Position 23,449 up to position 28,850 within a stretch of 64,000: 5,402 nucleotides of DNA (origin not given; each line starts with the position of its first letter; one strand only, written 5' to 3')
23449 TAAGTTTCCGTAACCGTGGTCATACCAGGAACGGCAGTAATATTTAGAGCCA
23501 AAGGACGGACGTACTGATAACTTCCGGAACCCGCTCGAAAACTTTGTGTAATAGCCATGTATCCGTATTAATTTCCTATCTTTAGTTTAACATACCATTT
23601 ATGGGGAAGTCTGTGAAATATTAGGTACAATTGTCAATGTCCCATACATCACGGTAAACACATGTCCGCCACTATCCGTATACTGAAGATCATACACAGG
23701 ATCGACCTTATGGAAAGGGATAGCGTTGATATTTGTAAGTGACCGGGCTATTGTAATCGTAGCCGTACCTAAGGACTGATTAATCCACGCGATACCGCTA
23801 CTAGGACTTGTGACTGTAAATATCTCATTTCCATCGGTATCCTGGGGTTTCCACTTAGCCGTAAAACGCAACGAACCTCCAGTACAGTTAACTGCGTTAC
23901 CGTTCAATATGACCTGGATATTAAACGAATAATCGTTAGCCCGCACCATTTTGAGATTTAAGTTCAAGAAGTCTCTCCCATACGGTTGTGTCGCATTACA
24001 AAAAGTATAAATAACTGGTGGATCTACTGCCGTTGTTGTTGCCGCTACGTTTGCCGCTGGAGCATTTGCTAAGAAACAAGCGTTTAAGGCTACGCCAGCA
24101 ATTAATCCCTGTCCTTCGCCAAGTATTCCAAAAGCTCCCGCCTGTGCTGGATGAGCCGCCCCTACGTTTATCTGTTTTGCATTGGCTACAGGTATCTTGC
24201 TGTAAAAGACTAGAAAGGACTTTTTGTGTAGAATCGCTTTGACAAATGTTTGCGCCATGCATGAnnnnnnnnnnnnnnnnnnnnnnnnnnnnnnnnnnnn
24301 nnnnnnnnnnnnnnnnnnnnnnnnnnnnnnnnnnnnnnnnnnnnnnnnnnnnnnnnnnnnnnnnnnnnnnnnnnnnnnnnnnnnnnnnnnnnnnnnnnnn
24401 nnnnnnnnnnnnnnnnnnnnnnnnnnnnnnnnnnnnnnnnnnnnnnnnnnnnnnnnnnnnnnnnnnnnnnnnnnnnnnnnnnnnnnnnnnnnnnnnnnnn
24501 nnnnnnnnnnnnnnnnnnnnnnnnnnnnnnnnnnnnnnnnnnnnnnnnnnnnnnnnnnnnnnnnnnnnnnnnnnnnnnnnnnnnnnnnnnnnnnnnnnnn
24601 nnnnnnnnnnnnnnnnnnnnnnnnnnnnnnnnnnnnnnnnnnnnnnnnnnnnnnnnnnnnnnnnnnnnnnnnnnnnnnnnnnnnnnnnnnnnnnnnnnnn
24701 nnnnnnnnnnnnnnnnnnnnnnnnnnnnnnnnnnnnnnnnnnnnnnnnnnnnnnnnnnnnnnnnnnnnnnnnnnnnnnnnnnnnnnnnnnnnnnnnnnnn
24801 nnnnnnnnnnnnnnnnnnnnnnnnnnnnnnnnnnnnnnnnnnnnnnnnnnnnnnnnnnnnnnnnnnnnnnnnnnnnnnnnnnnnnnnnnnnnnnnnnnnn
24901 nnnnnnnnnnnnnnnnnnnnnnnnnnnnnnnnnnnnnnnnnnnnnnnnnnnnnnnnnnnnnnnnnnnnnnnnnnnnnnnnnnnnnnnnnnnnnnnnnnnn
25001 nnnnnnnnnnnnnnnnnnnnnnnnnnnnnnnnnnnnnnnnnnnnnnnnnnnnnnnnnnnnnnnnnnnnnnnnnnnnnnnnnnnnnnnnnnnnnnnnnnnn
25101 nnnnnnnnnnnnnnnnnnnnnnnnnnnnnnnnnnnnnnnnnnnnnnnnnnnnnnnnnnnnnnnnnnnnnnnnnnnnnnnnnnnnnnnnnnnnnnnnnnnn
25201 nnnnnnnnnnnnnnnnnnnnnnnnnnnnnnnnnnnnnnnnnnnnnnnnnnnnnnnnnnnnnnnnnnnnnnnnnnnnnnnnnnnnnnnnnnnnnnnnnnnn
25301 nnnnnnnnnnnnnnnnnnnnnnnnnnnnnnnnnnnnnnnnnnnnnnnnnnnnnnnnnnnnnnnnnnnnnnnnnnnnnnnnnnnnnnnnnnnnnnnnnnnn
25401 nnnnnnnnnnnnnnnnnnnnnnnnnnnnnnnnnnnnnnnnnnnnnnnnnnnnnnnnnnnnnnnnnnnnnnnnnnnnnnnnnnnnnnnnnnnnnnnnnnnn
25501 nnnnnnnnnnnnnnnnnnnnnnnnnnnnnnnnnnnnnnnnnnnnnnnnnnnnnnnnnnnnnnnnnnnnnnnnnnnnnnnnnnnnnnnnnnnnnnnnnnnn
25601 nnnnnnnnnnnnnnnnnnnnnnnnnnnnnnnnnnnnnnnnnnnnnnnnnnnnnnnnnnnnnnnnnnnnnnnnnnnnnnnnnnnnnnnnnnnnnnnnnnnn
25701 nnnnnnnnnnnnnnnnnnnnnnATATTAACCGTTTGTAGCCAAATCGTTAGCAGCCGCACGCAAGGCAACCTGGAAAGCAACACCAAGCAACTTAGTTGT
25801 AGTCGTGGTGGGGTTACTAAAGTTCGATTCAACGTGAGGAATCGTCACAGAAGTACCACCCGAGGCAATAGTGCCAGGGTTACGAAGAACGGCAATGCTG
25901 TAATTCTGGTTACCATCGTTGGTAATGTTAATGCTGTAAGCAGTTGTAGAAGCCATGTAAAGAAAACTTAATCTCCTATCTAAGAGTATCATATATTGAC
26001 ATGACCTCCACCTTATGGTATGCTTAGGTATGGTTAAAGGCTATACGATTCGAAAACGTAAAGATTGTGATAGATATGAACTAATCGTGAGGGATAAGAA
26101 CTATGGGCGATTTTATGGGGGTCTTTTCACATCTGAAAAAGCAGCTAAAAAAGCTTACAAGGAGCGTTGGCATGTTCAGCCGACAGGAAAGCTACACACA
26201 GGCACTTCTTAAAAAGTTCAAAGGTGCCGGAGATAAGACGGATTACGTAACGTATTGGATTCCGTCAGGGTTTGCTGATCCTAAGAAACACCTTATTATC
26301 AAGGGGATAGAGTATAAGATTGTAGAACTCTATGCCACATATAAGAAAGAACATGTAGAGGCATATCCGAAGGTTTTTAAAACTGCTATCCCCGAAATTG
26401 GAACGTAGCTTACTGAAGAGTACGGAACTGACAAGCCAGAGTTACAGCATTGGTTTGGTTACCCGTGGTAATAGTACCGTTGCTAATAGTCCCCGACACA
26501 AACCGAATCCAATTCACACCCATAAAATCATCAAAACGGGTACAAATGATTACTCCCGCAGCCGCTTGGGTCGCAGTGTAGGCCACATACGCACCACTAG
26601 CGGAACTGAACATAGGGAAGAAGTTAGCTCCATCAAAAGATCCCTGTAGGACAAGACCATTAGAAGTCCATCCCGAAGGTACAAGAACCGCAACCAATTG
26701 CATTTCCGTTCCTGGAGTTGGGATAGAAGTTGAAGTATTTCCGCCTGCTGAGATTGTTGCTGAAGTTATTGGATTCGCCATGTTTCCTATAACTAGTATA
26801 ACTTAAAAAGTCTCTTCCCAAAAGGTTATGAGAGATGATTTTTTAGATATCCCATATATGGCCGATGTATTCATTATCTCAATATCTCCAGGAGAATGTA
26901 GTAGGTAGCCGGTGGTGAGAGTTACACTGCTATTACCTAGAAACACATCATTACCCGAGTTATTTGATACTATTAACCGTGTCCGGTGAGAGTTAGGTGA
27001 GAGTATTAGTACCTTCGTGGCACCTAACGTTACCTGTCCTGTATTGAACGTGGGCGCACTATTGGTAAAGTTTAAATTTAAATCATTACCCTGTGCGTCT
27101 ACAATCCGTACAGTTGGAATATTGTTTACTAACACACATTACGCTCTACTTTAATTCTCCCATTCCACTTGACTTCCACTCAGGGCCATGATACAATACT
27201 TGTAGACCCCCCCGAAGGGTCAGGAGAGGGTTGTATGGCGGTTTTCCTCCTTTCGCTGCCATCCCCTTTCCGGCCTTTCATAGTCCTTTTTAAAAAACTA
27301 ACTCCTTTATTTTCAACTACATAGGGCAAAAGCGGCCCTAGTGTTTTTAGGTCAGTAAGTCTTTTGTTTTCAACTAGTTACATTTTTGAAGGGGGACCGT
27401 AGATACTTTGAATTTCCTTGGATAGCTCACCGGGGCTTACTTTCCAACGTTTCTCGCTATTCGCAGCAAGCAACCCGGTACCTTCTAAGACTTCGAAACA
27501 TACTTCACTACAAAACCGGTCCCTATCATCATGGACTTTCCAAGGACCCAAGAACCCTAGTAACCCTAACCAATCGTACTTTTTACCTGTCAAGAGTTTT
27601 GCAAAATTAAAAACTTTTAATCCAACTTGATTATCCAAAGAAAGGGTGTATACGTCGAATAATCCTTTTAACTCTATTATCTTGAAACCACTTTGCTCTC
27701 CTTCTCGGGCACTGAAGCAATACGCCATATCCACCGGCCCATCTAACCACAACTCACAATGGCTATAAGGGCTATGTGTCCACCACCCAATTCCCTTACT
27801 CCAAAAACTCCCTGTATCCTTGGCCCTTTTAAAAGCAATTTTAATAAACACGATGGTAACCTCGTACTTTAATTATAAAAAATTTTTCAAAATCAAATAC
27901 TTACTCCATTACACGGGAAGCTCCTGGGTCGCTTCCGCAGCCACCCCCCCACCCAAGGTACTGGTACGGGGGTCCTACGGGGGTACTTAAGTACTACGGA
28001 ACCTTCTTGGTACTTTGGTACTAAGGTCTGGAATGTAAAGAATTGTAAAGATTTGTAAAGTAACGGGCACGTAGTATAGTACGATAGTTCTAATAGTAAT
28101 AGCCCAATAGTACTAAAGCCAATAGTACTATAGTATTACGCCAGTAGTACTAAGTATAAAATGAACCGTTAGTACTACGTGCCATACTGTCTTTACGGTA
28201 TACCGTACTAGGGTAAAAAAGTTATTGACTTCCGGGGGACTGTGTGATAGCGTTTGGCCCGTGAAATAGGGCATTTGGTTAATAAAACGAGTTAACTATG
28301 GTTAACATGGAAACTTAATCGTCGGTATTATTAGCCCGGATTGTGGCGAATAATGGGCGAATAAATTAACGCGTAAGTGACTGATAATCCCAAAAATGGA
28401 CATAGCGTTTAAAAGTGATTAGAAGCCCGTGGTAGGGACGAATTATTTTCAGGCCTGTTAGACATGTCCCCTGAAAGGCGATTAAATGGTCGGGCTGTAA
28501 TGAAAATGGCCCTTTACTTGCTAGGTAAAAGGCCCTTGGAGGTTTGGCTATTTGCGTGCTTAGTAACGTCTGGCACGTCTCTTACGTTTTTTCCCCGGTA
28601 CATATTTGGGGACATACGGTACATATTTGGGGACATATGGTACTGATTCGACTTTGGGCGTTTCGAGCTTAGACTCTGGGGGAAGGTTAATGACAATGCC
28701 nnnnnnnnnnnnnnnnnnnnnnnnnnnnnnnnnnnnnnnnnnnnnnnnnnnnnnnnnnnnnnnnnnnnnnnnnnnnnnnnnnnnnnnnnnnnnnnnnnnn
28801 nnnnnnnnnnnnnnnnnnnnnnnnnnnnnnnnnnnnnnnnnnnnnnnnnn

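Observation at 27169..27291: Promoter-driven ~90-nt structured RNA with an exposed CCUCC loop, antisense to the late operon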

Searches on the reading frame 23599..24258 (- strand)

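Call 11: search_protein_families(library=phrogs, proteins=[window:23599-24258:-], max_evalue=0.001)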
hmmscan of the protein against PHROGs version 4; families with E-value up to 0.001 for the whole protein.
window:23599-24258:- (219 aa): 1 family
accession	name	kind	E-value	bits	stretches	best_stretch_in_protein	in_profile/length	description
phrog_1084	-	unknown function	3.4e-12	47.5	1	100-217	8-117/123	unknown function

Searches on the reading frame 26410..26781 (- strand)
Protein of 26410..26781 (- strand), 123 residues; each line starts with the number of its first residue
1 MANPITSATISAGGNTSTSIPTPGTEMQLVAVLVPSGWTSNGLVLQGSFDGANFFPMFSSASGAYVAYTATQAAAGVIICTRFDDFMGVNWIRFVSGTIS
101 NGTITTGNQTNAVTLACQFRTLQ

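Call 10: search_protein_families(library=pfam, proteins=[window:26410-26781:-], max_evalue=0.01)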
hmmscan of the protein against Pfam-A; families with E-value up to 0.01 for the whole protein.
window:26410-26781:- (123 aa): 0 families

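Call 11: search_protein_families(library=phrogs, proteins=[window:26410-26781:-], max_evalue=0.001)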
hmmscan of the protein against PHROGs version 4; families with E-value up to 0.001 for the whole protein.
window:26410-26781:- (123 aa): 0 families

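Call 41: find_homologous_proteins(query=window:26410-26781:-)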
Query window:26410-26781:- (123 aa): 1 proteins with E <= 0.001 among 24 candidates.
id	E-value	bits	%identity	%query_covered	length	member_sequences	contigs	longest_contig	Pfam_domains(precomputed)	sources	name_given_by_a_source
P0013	4.6e-56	206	100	79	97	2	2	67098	-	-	-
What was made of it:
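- Tried and rejected: The downstream 123-aa protein found no homologues in the word-indexed search (call 41).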

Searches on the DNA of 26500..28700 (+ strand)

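Call 9: search_dna_similar(query=window:26500-28500:+, collection=phages, mode=near, max_rows=30)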
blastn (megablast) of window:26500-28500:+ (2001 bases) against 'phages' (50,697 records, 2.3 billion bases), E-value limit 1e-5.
No match.
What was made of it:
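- Tried and rejected: The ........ megablast found nothing (call 9).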

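Call 31: search_rna_families(source=window, start=26700, end=28700, threshold=evalue, max_evalue=10, show_alignments=3)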
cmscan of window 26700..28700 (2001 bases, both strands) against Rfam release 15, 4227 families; matches with E-value up to 10: 5.
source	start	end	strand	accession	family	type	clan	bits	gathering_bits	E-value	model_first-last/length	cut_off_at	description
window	27224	27350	+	RF01456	VrrA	Gene; antisense;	-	18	50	5.5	1-140/140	no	Vibrio regulatory RNA of OmpA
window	28358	28522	+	RF01745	manA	Cis-reg;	-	15.5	55.2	0.46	1-192/192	no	manA RNA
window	27595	27618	+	RF02931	Bacilli-1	Gene; sRNA;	-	15.4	55.6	3.9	1-65/65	no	Bacilli-1 RNA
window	27198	27324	-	RF01500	Afu_198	Gene; snRNA; snoRNA; CD-box;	-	15.2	40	5.9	1-149/149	no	A. fumigatus snoRNA Afu_198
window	27409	27453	+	RF00030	RNase_MRP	Gene; ribozyme;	CL00002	9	50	8.7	1-266/266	no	RNase MRP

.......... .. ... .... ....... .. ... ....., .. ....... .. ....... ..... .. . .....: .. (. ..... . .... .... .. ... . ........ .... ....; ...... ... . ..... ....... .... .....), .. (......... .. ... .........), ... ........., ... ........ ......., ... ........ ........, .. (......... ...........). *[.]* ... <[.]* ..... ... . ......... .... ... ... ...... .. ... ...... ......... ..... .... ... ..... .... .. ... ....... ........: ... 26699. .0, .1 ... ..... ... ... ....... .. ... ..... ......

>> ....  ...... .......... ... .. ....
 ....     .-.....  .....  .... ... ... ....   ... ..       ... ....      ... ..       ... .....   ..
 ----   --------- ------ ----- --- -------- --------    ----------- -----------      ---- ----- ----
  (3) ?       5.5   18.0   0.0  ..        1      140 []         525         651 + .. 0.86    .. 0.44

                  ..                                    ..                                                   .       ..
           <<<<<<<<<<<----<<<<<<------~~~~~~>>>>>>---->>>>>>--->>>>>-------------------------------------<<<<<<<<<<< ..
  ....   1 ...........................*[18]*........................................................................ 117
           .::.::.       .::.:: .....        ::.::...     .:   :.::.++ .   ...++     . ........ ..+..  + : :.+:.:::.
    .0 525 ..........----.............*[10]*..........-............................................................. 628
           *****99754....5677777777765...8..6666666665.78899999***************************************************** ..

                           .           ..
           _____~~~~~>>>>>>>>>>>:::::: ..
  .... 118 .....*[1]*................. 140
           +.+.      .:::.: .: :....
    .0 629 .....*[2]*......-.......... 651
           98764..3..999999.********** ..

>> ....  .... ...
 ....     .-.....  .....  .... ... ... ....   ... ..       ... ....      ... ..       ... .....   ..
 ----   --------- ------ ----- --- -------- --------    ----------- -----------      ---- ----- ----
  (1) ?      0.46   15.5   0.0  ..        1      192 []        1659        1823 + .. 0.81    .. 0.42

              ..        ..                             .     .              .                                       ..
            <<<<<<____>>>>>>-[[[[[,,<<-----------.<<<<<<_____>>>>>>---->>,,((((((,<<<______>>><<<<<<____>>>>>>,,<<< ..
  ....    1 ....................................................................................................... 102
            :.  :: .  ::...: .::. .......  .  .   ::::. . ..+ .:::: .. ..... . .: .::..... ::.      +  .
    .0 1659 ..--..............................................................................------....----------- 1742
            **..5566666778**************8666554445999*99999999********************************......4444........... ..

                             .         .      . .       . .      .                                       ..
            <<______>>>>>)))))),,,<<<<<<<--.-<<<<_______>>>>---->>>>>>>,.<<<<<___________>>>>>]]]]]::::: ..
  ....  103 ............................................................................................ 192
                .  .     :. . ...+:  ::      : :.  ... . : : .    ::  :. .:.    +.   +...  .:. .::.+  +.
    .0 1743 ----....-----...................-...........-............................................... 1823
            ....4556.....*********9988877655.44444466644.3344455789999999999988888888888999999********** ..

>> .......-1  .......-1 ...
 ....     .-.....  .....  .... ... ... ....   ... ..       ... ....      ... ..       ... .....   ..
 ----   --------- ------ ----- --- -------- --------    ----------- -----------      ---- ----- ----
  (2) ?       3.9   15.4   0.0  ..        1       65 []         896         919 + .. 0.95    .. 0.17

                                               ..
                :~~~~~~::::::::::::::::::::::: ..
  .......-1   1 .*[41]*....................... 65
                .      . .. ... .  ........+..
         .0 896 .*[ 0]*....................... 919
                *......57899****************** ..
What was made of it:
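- On Any curated Rfam family (4227 models, including C4, VrrA and other sRNAs): In the permissive local scan the best overlap is VrrA at 18 bits against a threshold of 50, E = 5.5 (call 31).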

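Call 54: search_rna_families(sources=[L002, L005, L006, L141, L007], threshold=evalue, max_evalue=1)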
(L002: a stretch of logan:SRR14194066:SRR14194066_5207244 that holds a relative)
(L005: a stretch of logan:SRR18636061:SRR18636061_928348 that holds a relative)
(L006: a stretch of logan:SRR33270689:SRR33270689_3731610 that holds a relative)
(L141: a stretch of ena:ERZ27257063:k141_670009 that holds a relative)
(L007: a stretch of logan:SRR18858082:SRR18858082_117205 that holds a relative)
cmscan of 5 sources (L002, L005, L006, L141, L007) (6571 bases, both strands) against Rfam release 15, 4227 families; matches with E-value up to 1: 1.
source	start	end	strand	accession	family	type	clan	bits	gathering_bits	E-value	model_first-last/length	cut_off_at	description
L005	449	494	+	RF01012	mir-628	Gene; miRNA;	-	23.1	75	0.17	1-77/77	no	mir-628 microRNA precursor family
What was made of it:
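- On Any curated Rfam family (4227 models, including C4, VrrA and other sRNAs): Nothing is found in the relatives (call 54).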

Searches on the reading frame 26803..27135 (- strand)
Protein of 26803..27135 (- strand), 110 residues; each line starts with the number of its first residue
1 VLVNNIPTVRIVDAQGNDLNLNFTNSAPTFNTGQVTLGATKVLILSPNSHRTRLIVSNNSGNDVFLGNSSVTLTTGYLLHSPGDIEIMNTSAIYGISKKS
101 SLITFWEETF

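Call 10: search_protein_families(library=pfam, proteins=[window:26803-27135:-], max_evalue=0.01)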
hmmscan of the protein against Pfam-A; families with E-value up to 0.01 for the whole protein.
window:26803-27135:- (110 aa): 0 families

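Call 11: search_protein_families(library=phrogs, proteins=[window:26803-27135:-], max_evalue=0.001)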
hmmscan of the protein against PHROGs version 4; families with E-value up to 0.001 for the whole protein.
window:26803-27135:- (110 aa): 0 families

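Call 14: search_dna_similar(query=window:26803-27135:-, collection=phages, mode=protein, max_rows=25)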
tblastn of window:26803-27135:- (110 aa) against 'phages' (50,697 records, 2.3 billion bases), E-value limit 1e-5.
No match.
